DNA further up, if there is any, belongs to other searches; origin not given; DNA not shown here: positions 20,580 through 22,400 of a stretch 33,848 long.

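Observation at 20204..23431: Slam/type-XI-secretion-like TPR plus beta-barrel gene coupled to a secreted M23 peptidase, with a divergent XRE regulator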

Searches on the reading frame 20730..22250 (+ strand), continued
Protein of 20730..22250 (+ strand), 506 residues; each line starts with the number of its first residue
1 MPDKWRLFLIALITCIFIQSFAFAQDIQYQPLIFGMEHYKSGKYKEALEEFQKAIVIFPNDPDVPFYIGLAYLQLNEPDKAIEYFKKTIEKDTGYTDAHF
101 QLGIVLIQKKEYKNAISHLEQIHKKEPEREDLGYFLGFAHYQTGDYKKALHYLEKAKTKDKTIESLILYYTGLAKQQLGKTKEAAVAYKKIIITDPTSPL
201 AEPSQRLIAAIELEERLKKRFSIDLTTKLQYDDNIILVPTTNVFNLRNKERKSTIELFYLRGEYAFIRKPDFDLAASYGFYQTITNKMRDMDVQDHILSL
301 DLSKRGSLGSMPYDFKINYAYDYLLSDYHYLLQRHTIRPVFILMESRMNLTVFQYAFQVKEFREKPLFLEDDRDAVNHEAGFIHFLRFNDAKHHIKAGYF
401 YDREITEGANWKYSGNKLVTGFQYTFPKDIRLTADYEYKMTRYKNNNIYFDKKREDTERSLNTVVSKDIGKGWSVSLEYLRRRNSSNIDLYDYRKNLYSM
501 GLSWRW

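Call 31: search_protein_families(library=pfam, proteins=[L007:7526-8614:+, L009:2559-3953:+, L029:2791-4068:+, L031:1298-3943:+, L033:6897-8258:+, L042:1907-3325:+, L045:587-2020:+], max_evalue=0.1)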
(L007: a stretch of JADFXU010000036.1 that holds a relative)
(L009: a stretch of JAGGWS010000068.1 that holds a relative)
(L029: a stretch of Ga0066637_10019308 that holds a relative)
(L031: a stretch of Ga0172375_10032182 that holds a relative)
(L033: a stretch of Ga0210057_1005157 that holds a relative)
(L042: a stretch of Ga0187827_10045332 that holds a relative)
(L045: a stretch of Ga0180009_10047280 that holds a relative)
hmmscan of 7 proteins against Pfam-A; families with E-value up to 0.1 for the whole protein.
L007:7526-8614:+ (363 aa): 0 families

L009:2559-3953:+ (465 aa): 1 family
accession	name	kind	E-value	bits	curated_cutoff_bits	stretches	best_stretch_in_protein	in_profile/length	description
PF05257.22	CHAP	-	0.00064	20.6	26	1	85-154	9-71/81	CHAP domain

L029:2791-4068:+ (426 aa): 2 families
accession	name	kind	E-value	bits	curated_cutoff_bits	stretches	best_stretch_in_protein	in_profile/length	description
PF01551.29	Peptidase_M23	-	2.8e-23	82.4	28.7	1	114-205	4-94/96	Peptidase family M23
PF13205.12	Big_5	-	0.011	16.9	23.6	1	326-404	11-91/105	Bacterial Ig-like domain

L031:1298-3943:+ (882 aa): 6 families
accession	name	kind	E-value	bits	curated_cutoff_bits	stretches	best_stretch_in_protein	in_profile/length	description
PF01551.29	Peptidase_M23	-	5.9e-11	42.8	28.7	1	82-167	4-90/96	Peptidase family M23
PF05008.21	V-SNARE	-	0.00048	21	25.9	1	617-678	30-91/92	Vesicle transport v-SNARE protein N-terminus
PF15188.11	CCDC-167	-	0.0051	17.5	27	1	622-692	3-75/84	Coiled-coil domain-containing protein 167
PF17107.11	SesA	-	0.0052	17.4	26.3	1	618-681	21-86/122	N-terminal domain on NACHT_NTPase and P-loop NTPases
PF02185.22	HR1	-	0.012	16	33.1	1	643-684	27-65/67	Hr1 repeat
PF23762.1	SHCBP_N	-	0.035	14.3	27.1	1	607-680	154-225/229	SHCBP N-terminal domain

L033:6897-8258:+ (454 aa): 10 families
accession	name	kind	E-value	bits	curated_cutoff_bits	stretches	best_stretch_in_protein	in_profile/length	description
PF05057.20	DUF676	-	1.5e-07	31.6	20.3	1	72-151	40-125/217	Putative serine esterase (DUF676)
PF02450.21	LCAT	-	1.6e-05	24.8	21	1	91-154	106-165/392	Lecithin:cholesterol acyltransferase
PF05990.18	DUF900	-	0.00023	21.2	20.5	1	87-145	74-131/232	Alpha/beta hydrolase of unknown function (DUF900)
PF24322.2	Tle3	-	0.0017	18.3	27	1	96-151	171-221/321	T6SS Tle3 phospholipase effector domain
PF06259.18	Abhydrolase_8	-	0.0059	16.7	20.5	1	80-129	81-131/178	Alpha/beta hydrolase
PF08237.17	PE-PPE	-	0.0087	16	21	1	78-155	22-97/228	PE-PPE domain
PF01083.28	Cutinase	-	0.038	14.4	25.9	1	81-159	53-126/173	Cutinase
PF24096.1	DUF7379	-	0.043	14.2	33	1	66-152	31-113/191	Domain of unknown function (DUF7379)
PF07819.20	PGAP1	-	0.053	13.7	24.3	1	100-155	82-133/233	PGAP1-like alpha/beta domain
PF22266.2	DUF6953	-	0.075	13.6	27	0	195-238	17-61/74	Family of unknown function (DUF6953)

L042:1907-3325:+ (473 aa): 1 family
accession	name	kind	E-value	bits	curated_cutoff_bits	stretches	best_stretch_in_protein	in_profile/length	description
PF05257.22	CHAP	-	2.7e-08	34.6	26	1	58-154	8-78/81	CHAP domain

L045:587-2020:+ (478 aa): 1 family
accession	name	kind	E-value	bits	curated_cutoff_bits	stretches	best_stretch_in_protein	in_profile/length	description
PF24170.1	Fn3-II_PB4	-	0.097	13.4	27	0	203-276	15-86/95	Straight fiber protein PB4 second Fn3-like domain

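Call 60: search_protein_families(library=pfam, proteins=[L024:3928-5286:+, L026:2692-4062:+, L009:3989-4591:+, L009:4591-5133:+, L024:5439-5939:+, L024:6005-6493:+, L031:3963-4244:+, L043:7812-8300:+, L045:2062-2466:+], max_evalue=0.05)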
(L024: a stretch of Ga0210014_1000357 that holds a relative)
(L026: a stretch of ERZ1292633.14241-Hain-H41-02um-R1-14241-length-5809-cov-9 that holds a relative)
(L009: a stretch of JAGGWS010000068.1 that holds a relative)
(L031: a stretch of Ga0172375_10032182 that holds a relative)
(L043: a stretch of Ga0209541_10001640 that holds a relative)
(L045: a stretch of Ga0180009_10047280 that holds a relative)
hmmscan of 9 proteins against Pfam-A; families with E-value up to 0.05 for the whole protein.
L024:3928-5286:+ (453 aa): 2 families
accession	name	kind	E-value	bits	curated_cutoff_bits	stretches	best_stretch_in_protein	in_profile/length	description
PF01551.29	Peptidase_M23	-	1.3e-22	80.2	28.7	1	93-186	12-91/96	Peptidase family M23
PF22852.1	SoxE_N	-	0.014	15.7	27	1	10-37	1-28/48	Sulfocyanin, N-terminal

L026:2692-4062:+ (457 aa): 0 families

L009:3989-4591:+ (201 aa): 0 families

L009:4591-5133:+ (181 aa): 2 families
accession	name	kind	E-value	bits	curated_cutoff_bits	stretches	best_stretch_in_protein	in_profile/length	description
PF04355.18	BamE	-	4.3e-06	26.9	23.2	1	62-94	11-41/71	Outer membrane protein assembly factor BamE domain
PF20721.2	C19orf12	-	0.00092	19.5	30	1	108-174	45-106/163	C19orf12-like protein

L024:5439-5939:+ (167 aa): 1 family
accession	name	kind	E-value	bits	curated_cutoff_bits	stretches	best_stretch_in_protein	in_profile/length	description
PF08308.17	PEGA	-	0.00036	20.8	20.8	1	33-97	4-57/71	PEGA domain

L024:6005-6493:+ (163 aa): 0 families

L031:3963-4244:+ (94 aa): 0 families

L043:7812-8300:+ (163 aa): 1 family
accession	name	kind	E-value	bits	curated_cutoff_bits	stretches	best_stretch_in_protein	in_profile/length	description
PF04355.18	BamE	-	0.045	14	23.2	0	34-64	2-31/71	Outer membrane protein assembly factor BamE domain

L045:2062-2466:+ (135 aa): 1 family
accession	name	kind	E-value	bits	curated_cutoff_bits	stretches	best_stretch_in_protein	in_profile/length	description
PF04355.18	BamE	-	7.2e-05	23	23.2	1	39-119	4-65/71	Outer membrane protein assembly factor BamE domain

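Call 69: search_protein_families(library=pfam, proteins=[L016:6001-7647:+, L014:6001-7452:+, L015:6001-7578:+], max_evalue=0.01)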
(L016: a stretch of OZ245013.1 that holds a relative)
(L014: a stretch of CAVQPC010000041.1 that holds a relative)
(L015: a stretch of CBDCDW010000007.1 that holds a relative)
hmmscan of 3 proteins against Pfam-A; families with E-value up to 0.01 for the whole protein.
L016:6001-7647:+ (549 aa): 18 families
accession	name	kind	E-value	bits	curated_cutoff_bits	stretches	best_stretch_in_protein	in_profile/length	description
PF07719.23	TPR_2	-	2e-15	56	27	1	27-60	1-34/34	Tetratricopeptide repeat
PF12895.13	ANAPC3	-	3.7e-10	40.4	27.2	1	40-119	2-80/82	Anaphase-promoting complex, cyclosome, subunit 3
PF13432.12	TPR_16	-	1.3e-08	35.6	32.7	1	31-69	1-39/65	Tetratricopeptide repeat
PF00515.34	TPR_1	-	2.1e-08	34.1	27.8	0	98-115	4-21/34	Tetratricopeptide repeat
PF14559.12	TPR_19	-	3.9e-07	30.7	25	2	72-121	2-51/68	Tetratricopeptide repeat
PF13428.12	TPR_14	-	1.5e-06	28.7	23.5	0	28-66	2-40/44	Tetratricopeptide repeat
PF13424.12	TPR_12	-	2.9e-06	27.8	30.1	0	28-90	4-74/77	Tetratricopeptide repeat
PF13414.12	TPR_11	-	1.1e-05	25.5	26.8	0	38-72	5-39/42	TPR repeat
PF24575.1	TPR_Slam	-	2.9e-05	24.9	35.2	0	26-65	46-85/104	Surface lipoprotein assembly modifier, N-terminal TPR repeats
PF23914.1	TPR_CcmH_CycH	-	3.7e-05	24.1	42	1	71-154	60-146/158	Cytochrome c-type biogenesis protein H TPR domain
PF13174.12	TPR_6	-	6.8e-05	23.7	26.3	0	64-88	3-27/33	Tetratricopeptide repeat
PF21545.3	T7SS_EccA1_N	-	7e-05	22.7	27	1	103-205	107-208/272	T7SS, ESX-1 secretion system protein EccA1, N-terminal domain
PF13181.12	TPR_8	-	0.00028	21.3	25.7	0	27-60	1-34/34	Tetratricopeptide repeat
PF13431.12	TPR_17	-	0.00039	20.9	24.4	0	49-82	1-34/34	Tetratricopeptide repeat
PF13371.12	TPR_9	-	0.005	17.3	35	0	39-92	7-60/73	Tetratricopeptide repeat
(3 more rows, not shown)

L014:6001-7452:+ (484 aa): 19 families
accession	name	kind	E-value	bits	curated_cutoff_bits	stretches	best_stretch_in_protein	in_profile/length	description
PF07719.23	TPR_2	-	4.3e-14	51.8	27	2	29-61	2-34/34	Tetratricopeptide repeat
PF14559.12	TPR_19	-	3.2e-12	47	25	2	11-65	8-62/68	Tetratricopeptide repeat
PF13432.12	TPR_16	-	3.1e-10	40.7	32.7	1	42-96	11-65/65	Tetratricopeptide repeat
PF00515.34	TPR_1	-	1.1e-09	38.1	27.8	1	66-87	5-26/34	Tetratricopeptide repeat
PF13431.12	TPR_17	-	1.7e-09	37.6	24.4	1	16-49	1-34/34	Tetratricopeptide repeat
PF13414.12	TPR_11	-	2.3e-09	37.3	26.8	2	35-75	1-41/42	TPR repeat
PF13428.12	TPR_14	-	3.9e-09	36.7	23.5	1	29-69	2-42/44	Tetratricopeptide repeat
PF12895.13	ANAPC3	-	5.5e-09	36.6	27.2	1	10-83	5-77/82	Anaphase-promoting complex, cyclosome, subunit 3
PF13181.12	TPR_8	-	1.5e-08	34.5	25.7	0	35-60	8-33/34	Tetratricopeptide repeat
PF23914.1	TPR_CcmH_CycH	-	1.2e-06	29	42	1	5-88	61-147/158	Cytochrome c-type biogenesis protein H TPR domain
PF04575.19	SlipAM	-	4e-06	27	22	1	347-483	155-287/288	Surface lipoprotein assembly modifier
PF13424.12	TPR_12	-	2.3e-05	24.9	30.1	1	30-92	5-75/77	Tetratricopeptide repeat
PF21545.3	T7SS_EccA1_N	-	0.0001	22.2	27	1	68-173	105-209/272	T7SS, ESX-1 secretion system protein EccA1, N-terminal domain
PF25062.1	ARM_TT21_N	-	0.0019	18.4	40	0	11-116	79-188/222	Tetratricopeptide repeat protein 21 N-terminal ARM repeat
PF13371.12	TPR_9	-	0.0026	18.2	35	1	5-65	6-66/73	Tetratricopeptide repeat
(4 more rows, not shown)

L015:6001-7578:+ (526 aa): 19 families
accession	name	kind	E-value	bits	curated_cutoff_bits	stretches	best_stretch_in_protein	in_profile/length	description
PF07719.23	TPR_2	-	5.2e-21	73.4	27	2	64-96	2-34/34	Tetratricopeptide repeat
PF00515.34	TPR_1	-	2e-15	56.3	27.8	2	64-95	2-33/34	Tetratricopeptide repeat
PF14559.12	TPR_19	-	5.3e-13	49.5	25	2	77-123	5-51/68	Tetratricopeptide repeat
PF13414.12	TPR_11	-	2e-12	47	26.8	2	40-74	5-39/42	TPR repeat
PF13181.12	TPR_8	-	9.9e-12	44.5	25.7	1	66-95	4-33/34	Tetratricopeptide repeat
PF13432.12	TPR_16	-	1.2e-11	45.3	32.7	2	34-96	2-64/65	Tetratricopeptide repeat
PF13431.12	TPR_17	-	1.5e-10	41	24.4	1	52-83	2-33/34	Tetratricopeptide repeat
PF13424.12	TPR_12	-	2.5e-09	37.6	30.1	1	65-125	5-73/77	Tetratricopeptide repeat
PF13428.12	TPR_14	-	6.4e-09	36.1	23.5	1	64-105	2-43/44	Tetratricopeptide repeat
PF13374.12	TPR_10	-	1.4e-07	31.7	27.5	0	70-93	9-32/42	Tetratricopeptide repeat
PF23914.1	TPR_CcmH_CycH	-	2.2e-07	31.3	42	1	68-156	55-146/158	Cytochrome c-type biogenesis protein H TPR domain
PF13174.12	TPR_6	-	9.1e-07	29.6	26.3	0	64-94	1-31/33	Tetratricopeptide repeat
PF12895.13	ANAPC3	-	2.7e-06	28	27.2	1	23-89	19-82/82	Anaphase-promoting complex, cyclosome, subunit 3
PF21545.3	T7SS_EccA1_N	-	3.4e-05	23.7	27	0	104-207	106-208/272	T7SS, ESX-1 secretion system protein EccA1, N-terminal domain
PF24575.1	TPR_Slam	-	0.00013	22.8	35.2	0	67-116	51-100/104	Surface lipoprotein assembly modifier, N-terminal TPR repeats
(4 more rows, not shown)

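Call 95: search_protein_families(library=pfam, proteins=[L024:3342-3569:-, L024:3574-3810:-, L028:6523-6987:-, L018:632-1054:+, L018:3602-4153:-, L010:5124-5858:+, L026:5232-5798:+, L033:3299-4123:+], max_evalue=0.01)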
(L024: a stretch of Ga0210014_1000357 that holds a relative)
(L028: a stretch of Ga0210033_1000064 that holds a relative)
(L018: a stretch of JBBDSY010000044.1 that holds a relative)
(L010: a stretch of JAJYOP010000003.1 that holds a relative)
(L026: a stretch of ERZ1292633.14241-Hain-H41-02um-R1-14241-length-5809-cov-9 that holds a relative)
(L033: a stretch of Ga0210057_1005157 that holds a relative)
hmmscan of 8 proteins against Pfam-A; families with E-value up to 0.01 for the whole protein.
L024:3342-3569:- (75 aa): 1 family
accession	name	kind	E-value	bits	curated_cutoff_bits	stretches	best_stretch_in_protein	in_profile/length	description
PF10049.14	DUF2283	-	5.2e-19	68.6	23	1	2-50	1-49/49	Protein of unknown function (DUF2283)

L024:3574-3810:- (78 aa): 1 family
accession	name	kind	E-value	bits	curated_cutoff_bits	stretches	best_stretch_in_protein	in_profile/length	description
PF14076.12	DUF4258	-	3.8e-08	33.9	25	1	8-70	3-70/71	Domain of unknown function (DUF4258)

L028:6523-6987:- (154 aa): 1 family
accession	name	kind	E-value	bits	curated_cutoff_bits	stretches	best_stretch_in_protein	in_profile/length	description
PF01850.27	PIN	-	0.001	20.1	23.6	1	18-129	2-114/120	PIN domain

L018:632-1054:+ (140 aa): 0 families

L018:3602-4153:- (183 aa): 1 family
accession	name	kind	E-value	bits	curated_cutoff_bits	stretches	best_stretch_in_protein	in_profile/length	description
PF04307.19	YdjM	-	9.7e-24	84.2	29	1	5-167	4-165/176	YdjM inner membrane protein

L010:5124-5858:+ (244 aa): 0 families

L026:5232-5798:+ (188 aa): 2 families
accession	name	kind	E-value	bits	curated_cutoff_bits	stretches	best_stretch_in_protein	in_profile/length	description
PF10001.14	DUF2242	-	7.5e-10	39.5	25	1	71-178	3-119/121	Uncharacterized protein conserved in bacteria (DUF2242)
PF00520.37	Ion_trans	-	0.005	16.5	25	1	8-62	114-170/241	Ion transport protein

L033:3299-4123:+ (274 aa): 3 families
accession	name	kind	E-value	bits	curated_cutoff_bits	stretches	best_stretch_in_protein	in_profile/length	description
PF13505.12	OMP_b-brl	-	6.5e-10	39.9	28.7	2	126-269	38-170/175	Outer membrane protein beta-barrel domain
PF01308.23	Chlam_OMP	-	4.8e-07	29.3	20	1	147-220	230-300/397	Chlamydia major outer membrane protein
PF01389.23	OmpA_membrane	-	0.0013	19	21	0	79-167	81-160/180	OmpA-like transmembrane domain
